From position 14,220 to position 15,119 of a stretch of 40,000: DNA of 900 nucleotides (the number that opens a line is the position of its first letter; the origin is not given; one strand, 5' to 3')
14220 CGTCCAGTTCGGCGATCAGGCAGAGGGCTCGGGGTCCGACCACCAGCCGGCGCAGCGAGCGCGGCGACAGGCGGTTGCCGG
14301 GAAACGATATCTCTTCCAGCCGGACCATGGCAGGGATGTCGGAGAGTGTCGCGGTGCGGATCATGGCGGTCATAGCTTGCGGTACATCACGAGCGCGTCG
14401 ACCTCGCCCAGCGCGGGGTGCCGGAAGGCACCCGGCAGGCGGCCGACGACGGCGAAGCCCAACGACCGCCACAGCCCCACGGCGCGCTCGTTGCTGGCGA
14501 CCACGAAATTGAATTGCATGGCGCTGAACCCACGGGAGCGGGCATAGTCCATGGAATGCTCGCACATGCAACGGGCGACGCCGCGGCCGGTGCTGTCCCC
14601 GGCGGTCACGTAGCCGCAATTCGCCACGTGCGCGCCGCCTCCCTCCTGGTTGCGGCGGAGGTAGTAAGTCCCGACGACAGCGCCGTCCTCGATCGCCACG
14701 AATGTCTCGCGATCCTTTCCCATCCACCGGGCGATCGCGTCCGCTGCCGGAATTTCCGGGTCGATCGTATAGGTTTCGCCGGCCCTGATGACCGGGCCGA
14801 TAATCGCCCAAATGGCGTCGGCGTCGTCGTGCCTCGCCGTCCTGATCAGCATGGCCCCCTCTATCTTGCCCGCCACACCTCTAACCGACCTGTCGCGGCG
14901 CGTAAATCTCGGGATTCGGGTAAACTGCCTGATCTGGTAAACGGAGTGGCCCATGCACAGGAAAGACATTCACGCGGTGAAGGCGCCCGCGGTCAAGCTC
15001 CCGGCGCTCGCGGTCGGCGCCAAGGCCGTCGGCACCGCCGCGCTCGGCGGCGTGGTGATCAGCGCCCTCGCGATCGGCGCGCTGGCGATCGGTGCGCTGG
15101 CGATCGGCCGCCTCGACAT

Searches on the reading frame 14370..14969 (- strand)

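Call 29: search_protein_families(library=pfam, proteins=[window:14370-14969:-], max_evalue=0.0001)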
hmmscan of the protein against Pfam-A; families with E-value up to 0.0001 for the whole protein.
window:14370-14969:- (199 aa): 5 families
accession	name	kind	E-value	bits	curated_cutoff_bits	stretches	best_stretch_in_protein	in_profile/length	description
PF00583.31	Acetyltransf_1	-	1.6e-12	48.1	20.7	1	79-172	24-116/116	Acetyltransferase (GNAT) family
PF13420.13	Acetyltransf_4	-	1.7e-07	31.9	24.3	1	42-181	1-143/155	Acetyltransferase (GNAT) domain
PF13508.13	Acetyltransf_7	-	6.8e-06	26.8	27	1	86-173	2-83/84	Acetyltransferase (GNAT) domain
PF13302.13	Acetyltransf_3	-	1.4e-05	26.3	25.4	1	41-172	3-137/138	Acetyltransferase (GNAT) domain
PF13673.13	Acetyltransf_10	-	9.3e-05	22.8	23.6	0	79-176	22-111/128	Acetyltransferase (GNAT) domain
